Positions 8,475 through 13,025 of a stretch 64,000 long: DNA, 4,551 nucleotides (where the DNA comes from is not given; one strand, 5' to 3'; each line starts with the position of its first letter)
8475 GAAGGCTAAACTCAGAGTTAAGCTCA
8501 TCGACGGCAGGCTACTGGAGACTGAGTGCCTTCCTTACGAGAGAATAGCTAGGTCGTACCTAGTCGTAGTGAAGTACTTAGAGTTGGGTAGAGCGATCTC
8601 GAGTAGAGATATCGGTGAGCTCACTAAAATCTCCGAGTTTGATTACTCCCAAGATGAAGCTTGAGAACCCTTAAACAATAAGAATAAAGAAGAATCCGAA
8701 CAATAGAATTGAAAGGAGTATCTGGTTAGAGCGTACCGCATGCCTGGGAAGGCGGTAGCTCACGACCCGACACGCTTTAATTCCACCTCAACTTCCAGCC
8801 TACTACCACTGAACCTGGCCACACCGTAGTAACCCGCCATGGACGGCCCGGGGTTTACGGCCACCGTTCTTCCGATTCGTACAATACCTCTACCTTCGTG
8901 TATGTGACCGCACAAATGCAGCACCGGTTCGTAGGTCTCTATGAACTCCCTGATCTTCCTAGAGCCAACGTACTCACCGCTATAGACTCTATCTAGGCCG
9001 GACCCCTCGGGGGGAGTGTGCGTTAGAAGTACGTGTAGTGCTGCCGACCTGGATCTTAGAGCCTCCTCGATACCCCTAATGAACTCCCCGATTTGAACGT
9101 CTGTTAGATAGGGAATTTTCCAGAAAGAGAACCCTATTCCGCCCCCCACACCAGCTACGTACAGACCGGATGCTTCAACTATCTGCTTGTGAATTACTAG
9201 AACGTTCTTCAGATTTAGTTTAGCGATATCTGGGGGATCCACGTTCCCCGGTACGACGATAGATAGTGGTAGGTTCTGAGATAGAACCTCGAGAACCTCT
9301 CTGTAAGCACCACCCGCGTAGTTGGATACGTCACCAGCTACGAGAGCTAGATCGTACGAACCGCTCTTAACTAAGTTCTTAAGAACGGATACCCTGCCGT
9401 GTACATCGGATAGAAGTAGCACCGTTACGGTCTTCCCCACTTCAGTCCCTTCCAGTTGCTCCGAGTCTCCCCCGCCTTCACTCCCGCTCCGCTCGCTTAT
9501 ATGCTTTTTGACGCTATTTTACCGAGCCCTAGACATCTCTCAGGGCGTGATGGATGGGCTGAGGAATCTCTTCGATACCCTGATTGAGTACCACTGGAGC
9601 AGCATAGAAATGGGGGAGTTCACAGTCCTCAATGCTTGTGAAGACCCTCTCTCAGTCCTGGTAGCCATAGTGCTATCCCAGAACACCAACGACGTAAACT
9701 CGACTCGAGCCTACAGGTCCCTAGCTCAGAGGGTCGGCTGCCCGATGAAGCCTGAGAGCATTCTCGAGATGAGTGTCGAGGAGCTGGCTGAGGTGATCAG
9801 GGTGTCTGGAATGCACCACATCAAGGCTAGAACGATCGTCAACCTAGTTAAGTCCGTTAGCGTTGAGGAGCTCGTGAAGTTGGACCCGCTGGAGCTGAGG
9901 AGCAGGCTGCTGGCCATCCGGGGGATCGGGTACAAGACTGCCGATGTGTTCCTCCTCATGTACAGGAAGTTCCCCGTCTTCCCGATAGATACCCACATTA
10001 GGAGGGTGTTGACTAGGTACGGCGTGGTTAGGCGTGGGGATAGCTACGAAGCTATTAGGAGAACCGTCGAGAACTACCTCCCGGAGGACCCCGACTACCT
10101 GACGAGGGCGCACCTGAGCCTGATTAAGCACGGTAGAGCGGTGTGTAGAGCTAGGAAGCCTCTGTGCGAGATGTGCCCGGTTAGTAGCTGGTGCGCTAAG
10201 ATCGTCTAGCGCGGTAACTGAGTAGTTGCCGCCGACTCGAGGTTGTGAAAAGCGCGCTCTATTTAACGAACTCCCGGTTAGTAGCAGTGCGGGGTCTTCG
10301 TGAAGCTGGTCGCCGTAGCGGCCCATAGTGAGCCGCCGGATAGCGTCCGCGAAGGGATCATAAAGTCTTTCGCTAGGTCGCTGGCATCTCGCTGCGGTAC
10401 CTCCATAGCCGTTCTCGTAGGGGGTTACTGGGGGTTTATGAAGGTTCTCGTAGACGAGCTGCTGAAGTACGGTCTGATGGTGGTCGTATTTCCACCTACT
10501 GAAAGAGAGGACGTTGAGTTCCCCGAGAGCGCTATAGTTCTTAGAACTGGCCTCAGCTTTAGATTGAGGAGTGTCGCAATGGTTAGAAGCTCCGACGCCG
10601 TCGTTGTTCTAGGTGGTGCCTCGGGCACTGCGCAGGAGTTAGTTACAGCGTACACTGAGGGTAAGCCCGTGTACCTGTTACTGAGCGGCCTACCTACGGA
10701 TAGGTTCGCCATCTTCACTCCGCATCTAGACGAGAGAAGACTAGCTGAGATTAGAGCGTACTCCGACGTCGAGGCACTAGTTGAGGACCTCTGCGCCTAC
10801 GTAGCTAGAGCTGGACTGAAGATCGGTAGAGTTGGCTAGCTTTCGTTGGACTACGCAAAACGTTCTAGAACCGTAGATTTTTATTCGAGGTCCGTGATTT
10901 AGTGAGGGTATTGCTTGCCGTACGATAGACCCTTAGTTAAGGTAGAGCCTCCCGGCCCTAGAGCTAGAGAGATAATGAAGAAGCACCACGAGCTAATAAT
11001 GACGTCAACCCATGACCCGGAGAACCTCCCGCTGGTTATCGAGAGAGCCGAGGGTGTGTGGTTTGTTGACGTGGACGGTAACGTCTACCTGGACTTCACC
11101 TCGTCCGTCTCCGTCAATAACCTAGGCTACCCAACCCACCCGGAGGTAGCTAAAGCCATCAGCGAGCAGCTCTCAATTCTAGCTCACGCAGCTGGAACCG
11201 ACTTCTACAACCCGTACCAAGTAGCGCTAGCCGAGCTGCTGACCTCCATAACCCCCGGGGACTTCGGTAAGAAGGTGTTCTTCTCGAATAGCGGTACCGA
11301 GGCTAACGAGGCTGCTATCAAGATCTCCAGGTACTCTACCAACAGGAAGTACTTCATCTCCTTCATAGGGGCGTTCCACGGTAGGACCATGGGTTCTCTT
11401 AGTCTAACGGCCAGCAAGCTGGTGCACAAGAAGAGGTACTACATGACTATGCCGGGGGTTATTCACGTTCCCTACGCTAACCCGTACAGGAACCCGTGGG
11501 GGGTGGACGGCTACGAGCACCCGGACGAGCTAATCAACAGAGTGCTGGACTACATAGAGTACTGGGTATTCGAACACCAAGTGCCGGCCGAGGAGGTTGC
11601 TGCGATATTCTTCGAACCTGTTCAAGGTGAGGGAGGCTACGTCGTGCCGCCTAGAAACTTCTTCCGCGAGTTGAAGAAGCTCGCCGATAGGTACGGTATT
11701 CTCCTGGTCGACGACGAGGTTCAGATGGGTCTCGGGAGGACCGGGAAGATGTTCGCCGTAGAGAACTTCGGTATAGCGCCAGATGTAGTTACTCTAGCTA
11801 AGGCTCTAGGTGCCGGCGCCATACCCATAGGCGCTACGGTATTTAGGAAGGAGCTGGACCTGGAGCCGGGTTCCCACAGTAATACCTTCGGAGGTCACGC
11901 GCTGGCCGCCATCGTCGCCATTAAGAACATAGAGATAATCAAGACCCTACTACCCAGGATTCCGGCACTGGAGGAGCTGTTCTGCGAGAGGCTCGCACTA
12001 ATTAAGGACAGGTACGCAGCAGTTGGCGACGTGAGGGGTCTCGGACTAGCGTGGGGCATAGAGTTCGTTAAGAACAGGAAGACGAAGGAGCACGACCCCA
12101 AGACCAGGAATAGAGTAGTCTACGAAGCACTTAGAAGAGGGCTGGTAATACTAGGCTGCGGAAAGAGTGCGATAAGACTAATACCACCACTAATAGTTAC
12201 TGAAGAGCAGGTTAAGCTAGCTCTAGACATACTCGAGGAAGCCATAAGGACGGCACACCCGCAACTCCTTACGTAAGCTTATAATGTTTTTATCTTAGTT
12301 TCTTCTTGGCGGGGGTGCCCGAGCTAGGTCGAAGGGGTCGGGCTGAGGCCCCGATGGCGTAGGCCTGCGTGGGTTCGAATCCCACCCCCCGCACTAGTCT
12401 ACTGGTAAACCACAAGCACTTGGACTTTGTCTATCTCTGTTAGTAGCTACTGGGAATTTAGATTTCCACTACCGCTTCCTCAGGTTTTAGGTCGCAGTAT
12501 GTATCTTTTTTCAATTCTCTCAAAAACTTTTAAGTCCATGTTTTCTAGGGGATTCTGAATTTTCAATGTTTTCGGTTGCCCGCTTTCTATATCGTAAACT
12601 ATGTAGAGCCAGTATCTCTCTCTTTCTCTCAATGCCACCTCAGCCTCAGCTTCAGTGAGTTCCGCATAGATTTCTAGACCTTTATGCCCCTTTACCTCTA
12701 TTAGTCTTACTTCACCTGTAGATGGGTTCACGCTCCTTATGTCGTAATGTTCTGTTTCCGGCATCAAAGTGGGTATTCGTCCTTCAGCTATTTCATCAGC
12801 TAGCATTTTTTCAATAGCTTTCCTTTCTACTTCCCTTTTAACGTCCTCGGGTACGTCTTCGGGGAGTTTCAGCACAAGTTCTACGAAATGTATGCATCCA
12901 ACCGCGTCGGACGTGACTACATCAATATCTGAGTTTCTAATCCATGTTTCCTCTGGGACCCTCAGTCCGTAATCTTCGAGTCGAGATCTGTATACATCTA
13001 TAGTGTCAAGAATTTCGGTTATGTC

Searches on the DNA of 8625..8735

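Call 67: search_rna_families(source=window, start=8625, end=8735, threshold=evalue, max_evalue=10, show_alignments=2)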
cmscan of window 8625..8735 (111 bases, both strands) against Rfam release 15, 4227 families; matches with E-value up to 10: 6.
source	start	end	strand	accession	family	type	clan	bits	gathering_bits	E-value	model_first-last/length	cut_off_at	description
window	8689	8715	-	RF01338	CRISPR-DR25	Gene; CRISPR;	CL00014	23.7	36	0.0053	1-25/25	no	CRISPR RNA direct repeat element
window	8692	8715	-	RF01354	CRISPR-DR45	Gene; CRISPR;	-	16.2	37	1.6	1-24/24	no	CRISPR RNA direct repeat element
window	8635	8696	+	RF00323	snoR79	Gene; snRNA; snoRNA; CD-box;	-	15.9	80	0.55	1-65/65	no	Small nucleolar RNA R79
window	8676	8715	+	RF01319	CRISPR-DR6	Gene; CRISPR;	-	14.4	39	1.3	5-30/30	no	CRISPR RNA direct repeat element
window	8678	8715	+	RF01360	CRISPR-DR47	Gene; CRISPR;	-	13.4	39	3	1-37/37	no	CRISPR RNA direct repeat element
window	8627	8678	-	RF03548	mir-302_2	Gene; miRNA;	-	12.8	70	4.9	1-68/68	no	mir-302_2 microRNA precursor family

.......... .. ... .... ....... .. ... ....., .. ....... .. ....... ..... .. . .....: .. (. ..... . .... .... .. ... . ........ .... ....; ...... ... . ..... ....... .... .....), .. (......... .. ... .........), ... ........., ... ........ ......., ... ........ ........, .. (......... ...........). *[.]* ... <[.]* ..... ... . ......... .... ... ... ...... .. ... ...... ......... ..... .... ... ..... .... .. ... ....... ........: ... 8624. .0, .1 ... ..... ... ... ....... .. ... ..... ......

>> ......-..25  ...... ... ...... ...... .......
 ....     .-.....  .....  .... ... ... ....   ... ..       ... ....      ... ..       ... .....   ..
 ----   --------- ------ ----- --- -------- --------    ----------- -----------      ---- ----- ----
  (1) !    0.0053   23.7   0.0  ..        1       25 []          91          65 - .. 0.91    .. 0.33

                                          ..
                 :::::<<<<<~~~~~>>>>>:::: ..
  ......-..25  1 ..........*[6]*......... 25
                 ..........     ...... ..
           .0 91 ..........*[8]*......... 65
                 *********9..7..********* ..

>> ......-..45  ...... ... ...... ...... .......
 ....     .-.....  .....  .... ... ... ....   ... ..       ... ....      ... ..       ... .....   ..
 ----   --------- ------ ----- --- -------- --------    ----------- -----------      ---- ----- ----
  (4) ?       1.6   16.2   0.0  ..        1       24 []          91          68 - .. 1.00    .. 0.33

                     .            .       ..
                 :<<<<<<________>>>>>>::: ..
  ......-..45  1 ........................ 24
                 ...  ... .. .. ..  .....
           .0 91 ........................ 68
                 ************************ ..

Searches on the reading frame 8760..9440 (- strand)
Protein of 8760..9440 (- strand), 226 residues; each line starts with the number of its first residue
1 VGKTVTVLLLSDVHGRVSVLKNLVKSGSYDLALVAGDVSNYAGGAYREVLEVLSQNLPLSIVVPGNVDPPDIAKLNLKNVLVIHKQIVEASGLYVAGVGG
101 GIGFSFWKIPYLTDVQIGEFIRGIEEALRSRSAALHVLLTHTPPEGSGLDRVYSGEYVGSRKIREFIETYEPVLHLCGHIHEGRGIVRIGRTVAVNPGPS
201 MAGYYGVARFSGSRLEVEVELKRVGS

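Call 13: search_protein_families(library=pfam, proteins=[window:8760-9440:-], max_evalue=0.01)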
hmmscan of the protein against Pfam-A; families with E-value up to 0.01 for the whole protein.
window:8760-9440:- (226 aa): 3 families
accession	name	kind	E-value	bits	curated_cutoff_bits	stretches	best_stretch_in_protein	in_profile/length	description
PF00149.33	Metallophos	-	1.6e-12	48.7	21.5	1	6-182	2-190/191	Calcineurin-like phosphoesterase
PF14582.11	Metallophos_3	-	9.9e-12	45.2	28.2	1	46-217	78-256/259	Metallophosphoesterase, calcineurin superfamily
PF12850.12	Metallophos_2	-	1.7e-09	38.3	27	1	7-199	3-134/154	Calcineurin-like phosphoesterase superfamily domain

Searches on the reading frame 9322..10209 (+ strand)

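Call 74: search_protein_families(library=pfam, proteins=[window:9322-10209:+], max_evalue=0.001)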
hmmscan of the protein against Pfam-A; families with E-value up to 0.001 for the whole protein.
window:9322-10209:+ (295 aa): 3 families
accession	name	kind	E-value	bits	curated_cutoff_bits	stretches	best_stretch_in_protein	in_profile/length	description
PF00730.31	HhH-GPD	-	5.5e-17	62.5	26.2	1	114-254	1-107/108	HhH-GPD superfamily base excision DNA repair protein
PF22175.2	Ogg-HhH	-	1.4e-08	34.9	27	1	142-238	45-147/173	8-oxoguanine DNA glycosylase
PF10576.14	EndIII_4Fe-2S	-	8.6e-05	23.1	20.5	1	275-291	1-17/17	Iron-sulfur binding domain of endonuclease III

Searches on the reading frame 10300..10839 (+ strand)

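Call 74: search_protein_families(library=pfam, proteins=[window:10300-10839:+], max_evalue=0.001)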
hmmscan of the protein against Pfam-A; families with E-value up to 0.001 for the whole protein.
window:10300-10839:+ (179 aa): 2 families
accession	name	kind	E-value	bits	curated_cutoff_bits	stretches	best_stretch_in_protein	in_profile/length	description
PF18306.6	LDcluster4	-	5.7e-16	58.9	26.3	1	34-132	31-125/151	SLOG cluster4 family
PF03641.19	Lysine_decarbox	-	0.00021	22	27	1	86-120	41-75/131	Possible lysine decarboxylase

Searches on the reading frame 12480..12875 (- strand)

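Call 74: search_protein_families(library=pfam, proteins=[window:12480-12875:-], max_evalue=0.001)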
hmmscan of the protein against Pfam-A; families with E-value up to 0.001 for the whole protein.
window:12480-12875:- (131 aa): 1 family
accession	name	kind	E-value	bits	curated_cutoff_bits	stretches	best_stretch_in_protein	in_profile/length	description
PF13020.12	NOV_C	-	2.6e-18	66.3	22.1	1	16-102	1-87/91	Protein NO VEIN, C-terminal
